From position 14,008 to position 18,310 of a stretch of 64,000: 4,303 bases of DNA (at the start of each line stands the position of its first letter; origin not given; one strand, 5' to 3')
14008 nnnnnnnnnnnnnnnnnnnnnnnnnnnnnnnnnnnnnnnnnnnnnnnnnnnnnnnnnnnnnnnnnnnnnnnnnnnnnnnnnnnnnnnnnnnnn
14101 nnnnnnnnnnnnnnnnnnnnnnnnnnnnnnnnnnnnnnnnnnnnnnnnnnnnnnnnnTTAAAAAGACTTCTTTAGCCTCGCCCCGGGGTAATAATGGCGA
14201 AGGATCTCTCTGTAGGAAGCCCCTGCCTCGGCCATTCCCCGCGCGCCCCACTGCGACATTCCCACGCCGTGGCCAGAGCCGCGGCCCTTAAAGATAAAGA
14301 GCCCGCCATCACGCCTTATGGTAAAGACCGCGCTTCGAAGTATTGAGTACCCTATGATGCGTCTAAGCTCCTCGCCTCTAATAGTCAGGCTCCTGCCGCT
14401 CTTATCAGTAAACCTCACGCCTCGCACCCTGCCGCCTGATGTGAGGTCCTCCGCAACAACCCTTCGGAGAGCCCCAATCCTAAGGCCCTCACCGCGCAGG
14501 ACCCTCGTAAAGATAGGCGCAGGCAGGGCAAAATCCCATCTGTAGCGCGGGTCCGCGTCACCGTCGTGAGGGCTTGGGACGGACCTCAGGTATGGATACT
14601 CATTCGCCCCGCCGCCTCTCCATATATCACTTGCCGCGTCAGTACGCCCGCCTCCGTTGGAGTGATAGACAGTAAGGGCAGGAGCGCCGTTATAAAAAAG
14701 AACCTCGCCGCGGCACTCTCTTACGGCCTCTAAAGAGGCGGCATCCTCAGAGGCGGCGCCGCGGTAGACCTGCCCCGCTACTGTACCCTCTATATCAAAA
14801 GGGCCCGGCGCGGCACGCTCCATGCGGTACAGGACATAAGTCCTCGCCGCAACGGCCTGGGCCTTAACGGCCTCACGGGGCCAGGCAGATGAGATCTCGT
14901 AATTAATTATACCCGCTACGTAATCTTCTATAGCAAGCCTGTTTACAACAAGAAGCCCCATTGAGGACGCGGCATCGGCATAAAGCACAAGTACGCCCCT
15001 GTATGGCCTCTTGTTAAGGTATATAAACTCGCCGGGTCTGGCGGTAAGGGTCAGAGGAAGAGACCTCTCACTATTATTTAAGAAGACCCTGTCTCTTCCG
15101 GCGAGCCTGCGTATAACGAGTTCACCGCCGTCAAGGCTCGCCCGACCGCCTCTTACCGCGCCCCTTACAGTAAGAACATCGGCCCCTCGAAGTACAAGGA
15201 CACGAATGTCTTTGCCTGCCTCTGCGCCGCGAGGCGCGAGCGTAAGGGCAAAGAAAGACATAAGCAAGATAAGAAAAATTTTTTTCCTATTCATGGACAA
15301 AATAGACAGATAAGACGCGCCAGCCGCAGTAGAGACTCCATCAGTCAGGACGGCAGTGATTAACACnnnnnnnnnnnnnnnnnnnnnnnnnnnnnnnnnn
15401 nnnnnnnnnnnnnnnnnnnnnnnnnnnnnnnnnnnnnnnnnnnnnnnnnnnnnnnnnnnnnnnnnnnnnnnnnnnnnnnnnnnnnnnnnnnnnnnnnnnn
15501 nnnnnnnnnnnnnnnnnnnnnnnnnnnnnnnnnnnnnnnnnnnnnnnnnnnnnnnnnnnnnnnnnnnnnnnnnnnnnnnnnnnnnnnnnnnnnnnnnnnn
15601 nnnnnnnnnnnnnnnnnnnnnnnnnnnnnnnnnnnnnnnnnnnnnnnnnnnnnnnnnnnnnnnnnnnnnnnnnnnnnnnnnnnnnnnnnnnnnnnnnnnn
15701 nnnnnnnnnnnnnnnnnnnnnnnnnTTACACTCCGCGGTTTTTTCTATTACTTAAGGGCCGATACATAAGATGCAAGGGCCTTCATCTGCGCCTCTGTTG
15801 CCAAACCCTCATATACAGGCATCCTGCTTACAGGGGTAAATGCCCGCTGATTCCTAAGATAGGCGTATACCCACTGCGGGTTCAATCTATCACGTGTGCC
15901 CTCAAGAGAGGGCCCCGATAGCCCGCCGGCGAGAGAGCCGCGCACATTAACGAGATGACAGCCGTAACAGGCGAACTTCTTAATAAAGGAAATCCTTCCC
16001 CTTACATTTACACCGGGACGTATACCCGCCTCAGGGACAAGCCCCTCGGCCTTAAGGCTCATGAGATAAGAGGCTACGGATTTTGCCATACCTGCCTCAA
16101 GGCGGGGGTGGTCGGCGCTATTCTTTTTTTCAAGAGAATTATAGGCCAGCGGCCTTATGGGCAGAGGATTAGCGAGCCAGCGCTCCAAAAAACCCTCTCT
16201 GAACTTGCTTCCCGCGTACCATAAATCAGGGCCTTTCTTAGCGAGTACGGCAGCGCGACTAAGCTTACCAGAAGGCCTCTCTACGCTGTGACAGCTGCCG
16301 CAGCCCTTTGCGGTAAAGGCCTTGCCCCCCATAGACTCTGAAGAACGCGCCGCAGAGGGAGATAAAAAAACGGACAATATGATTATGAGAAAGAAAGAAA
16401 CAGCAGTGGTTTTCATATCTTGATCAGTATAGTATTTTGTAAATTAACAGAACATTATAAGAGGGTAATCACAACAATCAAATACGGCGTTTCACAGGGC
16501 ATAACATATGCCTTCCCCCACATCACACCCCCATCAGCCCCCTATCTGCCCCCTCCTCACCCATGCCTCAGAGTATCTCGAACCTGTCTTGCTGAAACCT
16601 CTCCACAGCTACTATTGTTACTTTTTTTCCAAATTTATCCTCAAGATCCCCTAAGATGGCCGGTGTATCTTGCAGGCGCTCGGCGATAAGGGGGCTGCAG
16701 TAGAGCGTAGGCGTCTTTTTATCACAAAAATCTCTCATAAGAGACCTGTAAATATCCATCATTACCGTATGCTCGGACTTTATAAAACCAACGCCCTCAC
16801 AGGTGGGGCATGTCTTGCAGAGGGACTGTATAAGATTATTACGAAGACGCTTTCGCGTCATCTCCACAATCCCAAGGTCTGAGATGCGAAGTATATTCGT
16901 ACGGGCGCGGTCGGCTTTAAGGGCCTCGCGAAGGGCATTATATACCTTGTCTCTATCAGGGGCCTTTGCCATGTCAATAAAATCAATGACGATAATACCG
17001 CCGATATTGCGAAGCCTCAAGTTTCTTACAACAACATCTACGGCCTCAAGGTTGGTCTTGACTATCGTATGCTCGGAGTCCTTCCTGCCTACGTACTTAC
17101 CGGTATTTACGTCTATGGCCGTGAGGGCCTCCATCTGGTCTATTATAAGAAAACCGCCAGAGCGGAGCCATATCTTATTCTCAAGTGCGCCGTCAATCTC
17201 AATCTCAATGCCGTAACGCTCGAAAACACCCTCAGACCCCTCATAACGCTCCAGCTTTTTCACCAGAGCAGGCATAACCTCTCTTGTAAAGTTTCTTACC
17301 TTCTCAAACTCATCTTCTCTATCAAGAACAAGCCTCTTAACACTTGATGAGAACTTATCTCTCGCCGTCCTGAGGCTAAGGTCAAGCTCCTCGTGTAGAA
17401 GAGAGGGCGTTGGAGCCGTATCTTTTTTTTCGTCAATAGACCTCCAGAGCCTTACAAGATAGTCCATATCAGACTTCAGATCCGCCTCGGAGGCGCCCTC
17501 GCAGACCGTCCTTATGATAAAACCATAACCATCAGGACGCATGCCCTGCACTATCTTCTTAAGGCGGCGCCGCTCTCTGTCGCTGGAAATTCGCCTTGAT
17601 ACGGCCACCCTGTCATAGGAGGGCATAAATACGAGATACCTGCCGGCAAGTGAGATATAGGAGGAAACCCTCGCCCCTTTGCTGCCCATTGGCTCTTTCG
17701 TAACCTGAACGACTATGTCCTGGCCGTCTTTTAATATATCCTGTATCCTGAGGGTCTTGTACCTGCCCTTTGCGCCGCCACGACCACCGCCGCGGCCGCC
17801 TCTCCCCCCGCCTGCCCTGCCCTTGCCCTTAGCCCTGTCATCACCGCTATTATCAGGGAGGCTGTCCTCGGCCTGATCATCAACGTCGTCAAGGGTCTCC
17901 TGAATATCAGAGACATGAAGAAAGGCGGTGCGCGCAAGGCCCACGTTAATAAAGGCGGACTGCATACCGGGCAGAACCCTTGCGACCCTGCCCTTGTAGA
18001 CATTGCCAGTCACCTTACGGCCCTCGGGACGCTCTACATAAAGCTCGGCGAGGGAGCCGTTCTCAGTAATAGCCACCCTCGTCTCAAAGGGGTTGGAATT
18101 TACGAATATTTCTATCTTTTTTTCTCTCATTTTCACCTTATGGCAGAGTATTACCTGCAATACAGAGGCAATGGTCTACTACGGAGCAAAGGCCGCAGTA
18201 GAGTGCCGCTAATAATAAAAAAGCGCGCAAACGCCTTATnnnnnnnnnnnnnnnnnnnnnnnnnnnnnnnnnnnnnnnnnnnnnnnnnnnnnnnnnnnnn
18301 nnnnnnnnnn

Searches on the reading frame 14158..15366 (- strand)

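Call 31: search_protein_families(library=pfam, proteins=[window:14158-15366:-], max_evalue=0.0001)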
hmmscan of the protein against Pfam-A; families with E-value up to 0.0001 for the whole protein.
window:14158-15366:- (402 aa): 1 family
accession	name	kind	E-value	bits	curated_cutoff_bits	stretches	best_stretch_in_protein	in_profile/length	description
PF08486.15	SpoIID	-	6.4e-23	81.6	23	1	137-225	4-97/97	Stage II sporulation protein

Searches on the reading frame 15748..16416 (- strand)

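Call 32: search_protein_families(library=pfam, proteins=[window:15748-16416:-], max_evalue=0.0001)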
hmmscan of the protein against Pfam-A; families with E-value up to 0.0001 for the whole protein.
window:15748-16416:- (222 aa): 3 families
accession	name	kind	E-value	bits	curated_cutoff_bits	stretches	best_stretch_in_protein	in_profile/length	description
PF00034.26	Cytochrom_C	-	5.4e-10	40.9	21.3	1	149-221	11-89/90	Cytochrome c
PF13442.11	Cytochrome_CBB3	-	1.7e-07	31.9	27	0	149-218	13-68/68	Cytochrome C oxidase, cbb3-type, subunit III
PF02433.20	FixO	-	3.8e-05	23.7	29.6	0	167-212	102-148/219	Cytochrome C oxidase, mono-heme subunit/FixO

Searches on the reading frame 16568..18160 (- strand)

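Call 31: search_protein_families(library=pfam, proteins=[window:16568-18160:-], max_evalue=0.0001)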
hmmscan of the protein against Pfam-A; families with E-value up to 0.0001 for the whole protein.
window:16568-18160:- (530 aa): 2 families
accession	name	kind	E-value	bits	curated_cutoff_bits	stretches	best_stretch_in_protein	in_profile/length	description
PF10150.14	RNase_E_G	-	5.6e-102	341.2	25.5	1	170-438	1-269/270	Ribonuclease E/G family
PF20833.2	RNase_E_G_Thio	-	3.5e-05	24.3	26.8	0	450-529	1-83/86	RNase E/G, Thioredoxin-like domain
